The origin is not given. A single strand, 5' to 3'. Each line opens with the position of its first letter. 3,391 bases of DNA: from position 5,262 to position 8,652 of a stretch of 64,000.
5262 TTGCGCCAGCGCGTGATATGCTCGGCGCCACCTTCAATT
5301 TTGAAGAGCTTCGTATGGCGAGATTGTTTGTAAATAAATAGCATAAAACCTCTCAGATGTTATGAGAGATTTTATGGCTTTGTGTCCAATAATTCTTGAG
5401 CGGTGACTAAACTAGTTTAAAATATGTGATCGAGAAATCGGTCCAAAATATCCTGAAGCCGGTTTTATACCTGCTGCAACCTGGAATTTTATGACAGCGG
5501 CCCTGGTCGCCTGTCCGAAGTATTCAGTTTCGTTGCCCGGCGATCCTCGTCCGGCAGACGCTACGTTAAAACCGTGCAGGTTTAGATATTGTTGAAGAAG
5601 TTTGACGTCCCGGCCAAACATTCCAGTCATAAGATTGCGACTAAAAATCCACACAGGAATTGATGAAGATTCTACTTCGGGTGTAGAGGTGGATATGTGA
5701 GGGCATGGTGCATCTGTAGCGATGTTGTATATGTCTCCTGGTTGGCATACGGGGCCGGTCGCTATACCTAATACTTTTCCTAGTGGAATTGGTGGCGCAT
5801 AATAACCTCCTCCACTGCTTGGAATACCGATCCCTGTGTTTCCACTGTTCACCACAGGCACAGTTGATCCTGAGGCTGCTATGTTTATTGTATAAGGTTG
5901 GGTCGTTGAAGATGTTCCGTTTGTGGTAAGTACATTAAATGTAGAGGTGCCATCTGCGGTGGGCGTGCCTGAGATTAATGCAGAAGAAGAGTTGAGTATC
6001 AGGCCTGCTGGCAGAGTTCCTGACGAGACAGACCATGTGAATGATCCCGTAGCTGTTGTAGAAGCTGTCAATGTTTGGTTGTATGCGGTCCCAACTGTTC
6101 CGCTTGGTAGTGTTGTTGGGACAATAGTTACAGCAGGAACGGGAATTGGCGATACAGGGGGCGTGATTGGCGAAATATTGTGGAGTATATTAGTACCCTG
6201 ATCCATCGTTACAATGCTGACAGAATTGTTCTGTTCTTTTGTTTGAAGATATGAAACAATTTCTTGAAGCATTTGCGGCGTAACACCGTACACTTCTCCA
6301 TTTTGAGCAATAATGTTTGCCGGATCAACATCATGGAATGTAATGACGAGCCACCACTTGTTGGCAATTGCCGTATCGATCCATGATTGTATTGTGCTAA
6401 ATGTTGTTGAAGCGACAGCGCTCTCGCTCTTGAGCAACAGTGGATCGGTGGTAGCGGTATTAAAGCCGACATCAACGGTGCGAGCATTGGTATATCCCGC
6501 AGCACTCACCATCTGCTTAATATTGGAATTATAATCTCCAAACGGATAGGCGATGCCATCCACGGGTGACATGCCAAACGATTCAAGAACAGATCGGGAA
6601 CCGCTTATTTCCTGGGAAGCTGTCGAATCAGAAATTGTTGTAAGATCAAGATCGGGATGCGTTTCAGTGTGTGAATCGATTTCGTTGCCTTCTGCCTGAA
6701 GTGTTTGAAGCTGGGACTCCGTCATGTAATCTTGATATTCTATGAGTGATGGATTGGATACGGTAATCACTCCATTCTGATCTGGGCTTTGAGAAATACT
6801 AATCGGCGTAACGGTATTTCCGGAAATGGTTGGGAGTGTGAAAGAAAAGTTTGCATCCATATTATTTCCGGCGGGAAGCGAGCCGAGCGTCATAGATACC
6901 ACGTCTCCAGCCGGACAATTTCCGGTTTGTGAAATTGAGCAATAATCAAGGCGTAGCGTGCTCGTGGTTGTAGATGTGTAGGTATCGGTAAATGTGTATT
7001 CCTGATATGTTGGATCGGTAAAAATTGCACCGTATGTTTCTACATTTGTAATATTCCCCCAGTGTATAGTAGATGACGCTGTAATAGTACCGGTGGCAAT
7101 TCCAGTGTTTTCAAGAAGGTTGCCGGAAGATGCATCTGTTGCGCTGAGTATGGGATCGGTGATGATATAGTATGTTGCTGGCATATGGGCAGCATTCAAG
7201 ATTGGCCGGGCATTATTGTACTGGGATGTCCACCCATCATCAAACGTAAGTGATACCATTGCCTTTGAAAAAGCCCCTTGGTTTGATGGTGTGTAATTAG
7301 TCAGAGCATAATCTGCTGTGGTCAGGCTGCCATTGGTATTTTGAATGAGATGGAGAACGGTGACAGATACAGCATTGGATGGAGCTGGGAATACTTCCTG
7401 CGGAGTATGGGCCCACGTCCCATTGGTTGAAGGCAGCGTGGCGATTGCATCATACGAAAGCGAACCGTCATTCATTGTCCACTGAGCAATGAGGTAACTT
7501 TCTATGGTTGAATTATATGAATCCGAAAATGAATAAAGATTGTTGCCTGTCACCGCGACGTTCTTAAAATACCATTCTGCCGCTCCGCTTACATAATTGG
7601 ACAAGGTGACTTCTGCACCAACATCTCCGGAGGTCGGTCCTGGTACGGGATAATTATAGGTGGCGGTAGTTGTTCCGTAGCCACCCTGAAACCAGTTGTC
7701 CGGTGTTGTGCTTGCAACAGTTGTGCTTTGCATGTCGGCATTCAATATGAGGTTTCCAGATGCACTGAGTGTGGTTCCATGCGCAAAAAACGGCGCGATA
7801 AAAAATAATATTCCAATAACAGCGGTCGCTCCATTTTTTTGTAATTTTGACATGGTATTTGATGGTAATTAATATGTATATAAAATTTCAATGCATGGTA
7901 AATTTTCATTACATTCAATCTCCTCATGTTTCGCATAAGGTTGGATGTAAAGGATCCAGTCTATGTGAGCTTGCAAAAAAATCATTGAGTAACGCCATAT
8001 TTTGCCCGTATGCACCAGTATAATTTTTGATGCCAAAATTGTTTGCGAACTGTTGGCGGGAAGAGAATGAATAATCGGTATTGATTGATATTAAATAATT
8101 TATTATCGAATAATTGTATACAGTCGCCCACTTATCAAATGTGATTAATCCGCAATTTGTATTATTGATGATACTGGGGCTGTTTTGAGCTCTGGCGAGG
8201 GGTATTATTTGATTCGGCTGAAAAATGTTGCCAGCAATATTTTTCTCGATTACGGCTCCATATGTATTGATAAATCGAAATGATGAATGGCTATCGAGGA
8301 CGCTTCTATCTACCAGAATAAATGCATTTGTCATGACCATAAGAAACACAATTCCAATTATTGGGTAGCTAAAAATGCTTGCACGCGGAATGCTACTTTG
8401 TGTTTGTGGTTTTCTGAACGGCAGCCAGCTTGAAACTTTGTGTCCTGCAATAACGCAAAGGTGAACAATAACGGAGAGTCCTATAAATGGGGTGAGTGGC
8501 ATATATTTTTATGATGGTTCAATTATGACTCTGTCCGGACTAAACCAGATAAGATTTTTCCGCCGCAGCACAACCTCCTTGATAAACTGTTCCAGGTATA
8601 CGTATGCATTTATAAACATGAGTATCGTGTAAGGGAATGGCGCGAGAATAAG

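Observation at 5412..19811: Surface-glycan locus with three paralogous secreted CBM+NodB deacetylases, two QxxRW processive GT2 synthases and a GH26-like hydrolase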

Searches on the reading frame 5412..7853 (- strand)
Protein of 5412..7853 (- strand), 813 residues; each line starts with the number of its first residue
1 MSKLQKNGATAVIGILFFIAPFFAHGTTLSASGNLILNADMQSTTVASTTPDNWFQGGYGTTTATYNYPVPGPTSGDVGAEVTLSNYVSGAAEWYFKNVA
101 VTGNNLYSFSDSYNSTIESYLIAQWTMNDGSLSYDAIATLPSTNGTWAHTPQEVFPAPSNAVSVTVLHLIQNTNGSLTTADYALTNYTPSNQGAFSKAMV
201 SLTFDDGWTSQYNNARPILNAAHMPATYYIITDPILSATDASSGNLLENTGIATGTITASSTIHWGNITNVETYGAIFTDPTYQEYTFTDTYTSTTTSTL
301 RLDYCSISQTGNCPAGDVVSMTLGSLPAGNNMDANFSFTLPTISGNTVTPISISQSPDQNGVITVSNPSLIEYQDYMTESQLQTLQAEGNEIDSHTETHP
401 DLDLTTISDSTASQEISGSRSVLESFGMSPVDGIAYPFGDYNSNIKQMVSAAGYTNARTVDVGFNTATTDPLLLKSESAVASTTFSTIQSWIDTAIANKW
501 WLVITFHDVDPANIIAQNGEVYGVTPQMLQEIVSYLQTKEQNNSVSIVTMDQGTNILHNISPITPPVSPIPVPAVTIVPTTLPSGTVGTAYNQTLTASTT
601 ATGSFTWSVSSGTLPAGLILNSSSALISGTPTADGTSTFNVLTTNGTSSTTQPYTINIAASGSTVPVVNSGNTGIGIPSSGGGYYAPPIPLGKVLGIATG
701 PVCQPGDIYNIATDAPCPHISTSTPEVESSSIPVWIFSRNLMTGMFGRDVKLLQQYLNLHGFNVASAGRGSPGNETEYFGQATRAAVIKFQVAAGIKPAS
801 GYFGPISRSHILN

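Call 4: search_protein_families(library=pfam, proteins=[window:5412-7853:-], max_evalue=0.01)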
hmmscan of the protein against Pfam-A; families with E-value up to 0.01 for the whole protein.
window:5412-7853:- (813 aa): 3 families
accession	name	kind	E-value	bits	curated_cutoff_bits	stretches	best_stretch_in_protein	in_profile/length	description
PF01522.26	Polysacc_deac_1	-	8.1e-22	77.9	23.1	2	379-456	48-123/124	Polysaccharide deacetylase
PF05345.18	He_PIG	-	3.4e-12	47.1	24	1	575-658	2-95/96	Putative Ig domain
PF01471.23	PG_binding_1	-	5.8e-10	39.6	23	1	747-805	2-51/57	Putative peptidoglycan binding domain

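Call 11: search_protein_families(library=ncbifam, proteins=[window:5412-7853:-], max_evalue=0.01)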
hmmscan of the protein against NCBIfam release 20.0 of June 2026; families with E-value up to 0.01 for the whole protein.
window:5412-7853:- (813 aa): 8 families
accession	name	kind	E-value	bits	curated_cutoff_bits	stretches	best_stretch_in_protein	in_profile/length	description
NF050820.1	PolSacchBiosHfsH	equivalog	1.2e-18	67.7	400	1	376-555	80-246/249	oligosaccharide deacetylase HfsH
TIGR03933.1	PIA_icaB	equivalog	1.1e-09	38.2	248.35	1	191-235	65-109/245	intercellular adhesin biosynthesis polysaccharide N-deacetylase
TIGR02764.1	spore_ybaN_pdaB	equivalog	1.5e-09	37.9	237.4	1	381-455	50-122/191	polysaccharide deacetylase family sporulation protein PdaB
TIGR03938.2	deacetyl_PgaB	equivalog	1e-08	33.9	321.9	1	199-234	65-100/621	poly-beta-1,6-N-acetyl-D-glucosamine N-deacetylase PgaB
TIGR04243.1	nodulat_NodB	equivalog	8.3e-05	22.2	240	1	383-455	48-119/197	chitooligosaccharide deacetylase NodB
NF045821.1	PgAcgDacpgdA1_Bac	equivalog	0.00011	21.2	400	1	124-214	14-104/282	peptidoglycan-N-acetylglucosamine deacetylase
NF011176.0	PRK14581.1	equivalog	0.0055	14.9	1091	0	195-275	104-177/673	poly-beta-1,6-N-acetyl-D-glucosamine N-deacetylase PgaB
NF011177.0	PRK14582.1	equivalog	0.0077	14.5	923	0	197-228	107-137/671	poly-beta-1,6-N-acetyl-D-glucosamine N-deacetylase PgaB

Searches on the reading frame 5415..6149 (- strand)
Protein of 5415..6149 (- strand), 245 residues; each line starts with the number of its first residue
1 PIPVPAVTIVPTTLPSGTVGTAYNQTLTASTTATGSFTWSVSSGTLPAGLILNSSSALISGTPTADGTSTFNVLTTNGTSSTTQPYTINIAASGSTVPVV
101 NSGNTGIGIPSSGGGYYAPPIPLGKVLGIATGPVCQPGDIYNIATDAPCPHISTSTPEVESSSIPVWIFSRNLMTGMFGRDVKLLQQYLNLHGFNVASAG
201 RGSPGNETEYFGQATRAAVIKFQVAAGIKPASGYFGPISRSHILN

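Call 74: search_protein_families(library=pfam, proteins=[window:5415-6149:-], max_evalue=1)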
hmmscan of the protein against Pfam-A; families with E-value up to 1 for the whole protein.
window:5415-6149:- (245 aa): 2 families
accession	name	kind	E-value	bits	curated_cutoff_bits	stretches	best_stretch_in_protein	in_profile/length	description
PF05345.18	He_PIG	-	4.7e-13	49.8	24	1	7-90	2-95/96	Putative Ig domain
PF01471.23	PG_binding_1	-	2.1e-10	41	23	1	179-237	2-51/57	Putative peptidoglycan binding domain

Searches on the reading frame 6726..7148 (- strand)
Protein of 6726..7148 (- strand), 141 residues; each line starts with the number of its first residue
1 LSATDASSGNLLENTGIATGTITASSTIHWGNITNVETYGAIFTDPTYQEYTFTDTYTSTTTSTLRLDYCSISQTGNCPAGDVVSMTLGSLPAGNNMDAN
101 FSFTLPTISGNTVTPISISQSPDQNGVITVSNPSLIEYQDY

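Call 39: search_protein_families(library=pfam, proteins=[window:6726-7148:-], max_evalue=10)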
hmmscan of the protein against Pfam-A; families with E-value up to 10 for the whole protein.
window:6726-7148:- (141 aa): 0 families

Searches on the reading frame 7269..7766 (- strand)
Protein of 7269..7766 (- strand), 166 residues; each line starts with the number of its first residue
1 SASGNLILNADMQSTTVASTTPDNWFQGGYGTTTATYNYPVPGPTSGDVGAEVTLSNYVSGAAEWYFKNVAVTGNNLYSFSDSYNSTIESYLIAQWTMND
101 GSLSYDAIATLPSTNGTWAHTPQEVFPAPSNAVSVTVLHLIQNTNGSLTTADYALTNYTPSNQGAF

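Call 39: search_protein_families(library=pfam, proteins=[window:7269-7766:-], max_evalue=10)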
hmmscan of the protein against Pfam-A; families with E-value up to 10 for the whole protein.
window:7269-7766:- (166 aa): 0 families

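Call 90: search_solved_structures(query=A2, max_evalue=10)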
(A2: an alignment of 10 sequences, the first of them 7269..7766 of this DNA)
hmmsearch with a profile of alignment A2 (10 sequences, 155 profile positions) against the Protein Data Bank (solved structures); distinct sequences matched with E-value up to 10: 30.
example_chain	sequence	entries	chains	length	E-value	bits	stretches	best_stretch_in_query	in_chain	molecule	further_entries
1k42_A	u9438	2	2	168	0.024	17.8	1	31-130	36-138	Xylanase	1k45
2zew_A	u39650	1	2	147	0.043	16.9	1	68-128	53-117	S-layer associated multidomain endoglucanase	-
2zex_A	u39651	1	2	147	0.046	16.8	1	68-128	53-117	S-layer associated multidomain endoglucanase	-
3oea_A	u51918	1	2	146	0.047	16.8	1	68-128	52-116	S-layer associated multidomain endoglucanase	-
2zey_A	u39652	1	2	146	0.05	16.7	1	68-128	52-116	S-layer associated multidomain endoglucanase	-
3oeb_A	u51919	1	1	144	0.064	16.4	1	68-128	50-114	S-layer associated multidomain endoglucanase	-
3jxs_A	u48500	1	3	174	0.08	16.1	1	32-131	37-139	Xylanase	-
4xup_A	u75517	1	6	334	0.13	15.4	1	88-133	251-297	Endo-1,4-beta-xylanase C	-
8ao0_A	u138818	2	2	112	0.32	14.1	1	13-69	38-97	Photoactive yellow protein | nanoFAST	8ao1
2zez_A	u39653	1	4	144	0.4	13.8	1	68-128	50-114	S-layer associated multidomain endoglucanase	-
2y6j_A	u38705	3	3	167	0.41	13.8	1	68-130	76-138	XYLANASE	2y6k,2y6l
2i9v_A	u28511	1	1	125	0.42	13.7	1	27-68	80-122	Photoactive yellow protein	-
7av6_A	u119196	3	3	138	0.53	13.4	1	26-69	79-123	Photoactive yellow protein | FAST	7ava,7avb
4xun_A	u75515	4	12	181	0.53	13.4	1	88-134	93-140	Endo-1,4-beta-xylanase C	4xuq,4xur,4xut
2y64_A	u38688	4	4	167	0.57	13.3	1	68-130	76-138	XYLANASE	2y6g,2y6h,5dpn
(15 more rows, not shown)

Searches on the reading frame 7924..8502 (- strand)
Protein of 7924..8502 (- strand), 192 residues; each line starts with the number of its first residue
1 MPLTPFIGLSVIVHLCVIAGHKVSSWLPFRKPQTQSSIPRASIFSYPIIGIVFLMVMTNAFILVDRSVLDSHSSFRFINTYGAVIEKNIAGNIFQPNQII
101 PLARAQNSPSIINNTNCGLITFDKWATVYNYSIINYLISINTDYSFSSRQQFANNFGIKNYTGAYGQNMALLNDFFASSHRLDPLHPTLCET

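Call 4: search_protein_families(library=pfam, proteins=[window:7924-8502:-], max_evalue=0.01)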
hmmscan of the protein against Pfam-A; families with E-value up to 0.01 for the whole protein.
window:7924-8502:- (192 aa): 0 families

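Call 11: search_protein_families(library=ncbifam, proteins=[window:7924-8502:-], max_evalue=0.01)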
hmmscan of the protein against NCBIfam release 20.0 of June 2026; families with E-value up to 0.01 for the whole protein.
window:7924-8502:- (192 aa): 0 families

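Call 39: search_protein_families(library=pfam, proteins=[window:7924-8502:-], max_evalue=10)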
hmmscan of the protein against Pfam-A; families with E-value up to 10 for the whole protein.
window:7924-8502:- (192 aa): 0 families
